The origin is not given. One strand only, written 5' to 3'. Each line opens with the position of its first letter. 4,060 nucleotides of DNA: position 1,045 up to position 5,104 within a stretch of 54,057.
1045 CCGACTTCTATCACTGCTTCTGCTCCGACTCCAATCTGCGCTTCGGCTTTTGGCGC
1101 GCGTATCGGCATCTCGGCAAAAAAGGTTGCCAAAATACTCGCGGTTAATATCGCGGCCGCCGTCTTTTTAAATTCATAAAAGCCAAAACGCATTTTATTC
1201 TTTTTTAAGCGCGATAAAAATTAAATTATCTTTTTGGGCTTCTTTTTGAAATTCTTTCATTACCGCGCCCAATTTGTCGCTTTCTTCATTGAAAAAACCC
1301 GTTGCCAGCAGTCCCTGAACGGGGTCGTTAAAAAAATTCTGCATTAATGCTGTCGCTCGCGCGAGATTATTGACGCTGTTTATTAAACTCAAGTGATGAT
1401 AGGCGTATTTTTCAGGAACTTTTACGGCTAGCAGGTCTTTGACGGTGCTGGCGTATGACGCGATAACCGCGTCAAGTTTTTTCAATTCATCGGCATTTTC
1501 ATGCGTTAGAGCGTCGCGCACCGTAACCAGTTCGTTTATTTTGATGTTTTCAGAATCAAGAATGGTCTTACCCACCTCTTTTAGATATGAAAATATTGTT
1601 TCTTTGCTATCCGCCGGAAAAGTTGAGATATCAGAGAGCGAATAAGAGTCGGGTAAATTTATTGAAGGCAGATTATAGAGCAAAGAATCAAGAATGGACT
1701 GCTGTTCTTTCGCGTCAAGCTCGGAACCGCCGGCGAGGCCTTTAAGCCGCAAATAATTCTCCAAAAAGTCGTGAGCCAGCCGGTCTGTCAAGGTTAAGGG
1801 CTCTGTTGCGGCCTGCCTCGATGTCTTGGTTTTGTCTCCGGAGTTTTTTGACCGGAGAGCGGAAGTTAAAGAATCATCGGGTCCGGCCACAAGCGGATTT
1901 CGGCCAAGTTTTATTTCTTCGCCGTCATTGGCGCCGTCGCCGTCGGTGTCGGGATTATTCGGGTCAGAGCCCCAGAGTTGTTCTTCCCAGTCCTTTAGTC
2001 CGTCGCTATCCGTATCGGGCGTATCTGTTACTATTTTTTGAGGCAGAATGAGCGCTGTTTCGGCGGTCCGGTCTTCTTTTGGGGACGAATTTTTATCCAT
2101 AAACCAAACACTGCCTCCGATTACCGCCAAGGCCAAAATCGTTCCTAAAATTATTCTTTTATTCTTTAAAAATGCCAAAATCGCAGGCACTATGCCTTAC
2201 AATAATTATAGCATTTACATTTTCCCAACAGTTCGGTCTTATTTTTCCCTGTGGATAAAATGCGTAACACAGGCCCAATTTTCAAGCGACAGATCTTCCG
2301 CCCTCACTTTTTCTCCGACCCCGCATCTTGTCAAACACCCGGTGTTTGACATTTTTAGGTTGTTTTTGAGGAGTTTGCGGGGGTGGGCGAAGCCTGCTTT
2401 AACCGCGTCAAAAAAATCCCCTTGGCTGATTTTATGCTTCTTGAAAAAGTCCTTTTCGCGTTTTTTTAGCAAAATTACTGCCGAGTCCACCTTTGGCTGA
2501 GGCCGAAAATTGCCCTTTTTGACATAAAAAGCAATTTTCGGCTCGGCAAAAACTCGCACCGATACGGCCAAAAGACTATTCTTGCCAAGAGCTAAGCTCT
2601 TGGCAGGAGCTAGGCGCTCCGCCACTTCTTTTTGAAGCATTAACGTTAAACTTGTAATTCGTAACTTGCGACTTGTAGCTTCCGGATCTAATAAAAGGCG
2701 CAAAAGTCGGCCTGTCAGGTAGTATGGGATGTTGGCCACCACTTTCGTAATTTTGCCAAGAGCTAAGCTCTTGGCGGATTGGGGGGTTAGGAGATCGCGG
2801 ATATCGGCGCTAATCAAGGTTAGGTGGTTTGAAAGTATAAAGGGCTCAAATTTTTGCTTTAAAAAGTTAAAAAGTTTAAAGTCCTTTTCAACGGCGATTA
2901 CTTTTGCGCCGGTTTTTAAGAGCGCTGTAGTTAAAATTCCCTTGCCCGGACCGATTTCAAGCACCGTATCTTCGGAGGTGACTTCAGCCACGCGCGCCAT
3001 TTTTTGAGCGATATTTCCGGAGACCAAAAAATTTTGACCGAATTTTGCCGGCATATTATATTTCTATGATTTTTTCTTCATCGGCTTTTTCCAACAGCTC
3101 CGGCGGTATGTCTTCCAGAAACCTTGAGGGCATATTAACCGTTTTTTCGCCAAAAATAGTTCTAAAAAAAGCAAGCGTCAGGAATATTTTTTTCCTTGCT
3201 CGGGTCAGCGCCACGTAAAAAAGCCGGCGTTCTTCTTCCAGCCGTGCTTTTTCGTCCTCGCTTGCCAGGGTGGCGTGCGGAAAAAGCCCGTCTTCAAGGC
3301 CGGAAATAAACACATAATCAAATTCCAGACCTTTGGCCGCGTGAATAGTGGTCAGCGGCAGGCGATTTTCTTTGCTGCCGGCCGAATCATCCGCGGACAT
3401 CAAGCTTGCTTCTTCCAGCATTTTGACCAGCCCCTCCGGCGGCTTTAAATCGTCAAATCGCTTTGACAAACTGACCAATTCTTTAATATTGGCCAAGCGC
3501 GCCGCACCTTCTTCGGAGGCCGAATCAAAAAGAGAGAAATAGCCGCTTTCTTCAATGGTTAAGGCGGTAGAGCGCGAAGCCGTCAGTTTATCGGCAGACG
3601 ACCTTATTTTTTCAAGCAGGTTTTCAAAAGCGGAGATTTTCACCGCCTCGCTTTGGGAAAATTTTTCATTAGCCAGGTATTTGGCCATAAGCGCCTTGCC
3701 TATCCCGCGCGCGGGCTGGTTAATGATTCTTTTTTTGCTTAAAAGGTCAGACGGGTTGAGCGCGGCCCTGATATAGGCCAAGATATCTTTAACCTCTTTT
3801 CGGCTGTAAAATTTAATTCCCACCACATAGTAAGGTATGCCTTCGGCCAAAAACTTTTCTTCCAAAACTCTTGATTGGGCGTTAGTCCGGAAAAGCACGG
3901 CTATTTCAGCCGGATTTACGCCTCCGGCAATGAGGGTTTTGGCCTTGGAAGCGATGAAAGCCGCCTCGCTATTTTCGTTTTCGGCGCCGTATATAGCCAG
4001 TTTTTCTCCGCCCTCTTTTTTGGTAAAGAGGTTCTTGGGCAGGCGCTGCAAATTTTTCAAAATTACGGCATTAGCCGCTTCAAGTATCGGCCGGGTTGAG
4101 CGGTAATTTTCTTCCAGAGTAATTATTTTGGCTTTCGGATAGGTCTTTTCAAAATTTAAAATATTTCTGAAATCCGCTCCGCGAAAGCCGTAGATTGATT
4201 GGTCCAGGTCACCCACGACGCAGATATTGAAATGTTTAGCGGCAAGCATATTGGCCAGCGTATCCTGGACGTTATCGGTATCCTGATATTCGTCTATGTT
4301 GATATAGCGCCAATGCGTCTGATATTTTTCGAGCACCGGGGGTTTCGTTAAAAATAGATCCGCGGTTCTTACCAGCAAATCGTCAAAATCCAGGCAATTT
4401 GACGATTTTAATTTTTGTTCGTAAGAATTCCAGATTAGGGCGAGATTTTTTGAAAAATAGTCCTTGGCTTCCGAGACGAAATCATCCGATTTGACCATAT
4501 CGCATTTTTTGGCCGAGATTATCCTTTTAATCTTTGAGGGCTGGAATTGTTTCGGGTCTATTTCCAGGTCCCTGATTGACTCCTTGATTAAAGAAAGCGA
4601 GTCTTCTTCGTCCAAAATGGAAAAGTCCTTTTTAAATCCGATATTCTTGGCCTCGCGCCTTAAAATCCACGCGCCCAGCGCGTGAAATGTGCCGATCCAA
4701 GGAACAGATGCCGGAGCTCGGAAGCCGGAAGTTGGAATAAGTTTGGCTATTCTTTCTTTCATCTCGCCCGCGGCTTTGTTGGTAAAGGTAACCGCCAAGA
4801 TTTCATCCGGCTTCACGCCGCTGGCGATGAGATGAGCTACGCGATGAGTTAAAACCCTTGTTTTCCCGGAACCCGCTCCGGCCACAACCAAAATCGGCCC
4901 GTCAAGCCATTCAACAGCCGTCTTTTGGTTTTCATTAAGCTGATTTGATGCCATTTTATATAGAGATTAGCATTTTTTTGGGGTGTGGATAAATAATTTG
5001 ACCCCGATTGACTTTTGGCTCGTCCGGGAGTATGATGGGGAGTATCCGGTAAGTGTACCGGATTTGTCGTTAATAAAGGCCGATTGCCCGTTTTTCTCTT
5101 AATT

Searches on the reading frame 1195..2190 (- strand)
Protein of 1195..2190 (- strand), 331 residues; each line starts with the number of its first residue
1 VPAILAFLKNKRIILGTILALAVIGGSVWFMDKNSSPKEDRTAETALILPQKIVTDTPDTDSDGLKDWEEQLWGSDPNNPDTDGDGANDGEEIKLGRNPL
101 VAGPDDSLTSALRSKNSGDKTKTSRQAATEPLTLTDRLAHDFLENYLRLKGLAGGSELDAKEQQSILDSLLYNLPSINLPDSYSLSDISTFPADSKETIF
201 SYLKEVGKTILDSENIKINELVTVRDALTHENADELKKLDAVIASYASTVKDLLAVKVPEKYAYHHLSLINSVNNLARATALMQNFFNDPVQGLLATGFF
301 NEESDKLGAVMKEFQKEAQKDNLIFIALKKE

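Call 97: search_protein_families(library=pfam, proteins=[window:1195-2190:-], max_evalue=0.00001)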
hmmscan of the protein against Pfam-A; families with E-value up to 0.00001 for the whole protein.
window:1195-2190:- (331 aa): 1 family
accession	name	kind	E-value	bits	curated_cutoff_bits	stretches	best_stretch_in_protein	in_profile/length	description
PF18884.5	TSP3_bac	-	3.9e-10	39.8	25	0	81-101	1-21/22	Bacterial TSP3 repeat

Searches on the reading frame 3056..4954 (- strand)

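Call 97: search_protein_families(library=pfam, proteins=[window:3056-4954:-], max_evalue=0.00001)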
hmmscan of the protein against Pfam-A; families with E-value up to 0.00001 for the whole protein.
window:3056-4954:- (632 aa): 7 families
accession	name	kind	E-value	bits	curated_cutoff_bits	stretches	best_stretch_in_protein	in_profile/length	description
PF00580.27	UvrD-helicase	-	5.6e-90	302.1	23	1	6-273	1-271/271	UvrD/REP helicase N-terminal domain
PF13361.12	UvrD_C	-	5.8e-75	253.3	25.6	1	278-594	1-347/350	UvrD-like helicase C-terminal domain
PF13245.12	AAA_19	-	8.2e-23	81.5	25.1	1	10-258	1-134/134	AAA domain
PF13538.12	UvrD_C_2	-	4e-11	43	27.4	1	535-592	5-51/52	UvrD-like helicase C-terminal domain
PF13604.12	AAA_30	-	1.4e-06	28.6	27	0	5-69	1-66/191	AAA domain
PF13087.12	AAA_12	-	3.2e-06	27.3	27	0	526-591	133-189/195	AAA domain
PF01443.25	Viral_helicase1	-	9.7e-06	26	21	0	558-591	190-225/228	Viral superfamily 1 RNA helicase core domain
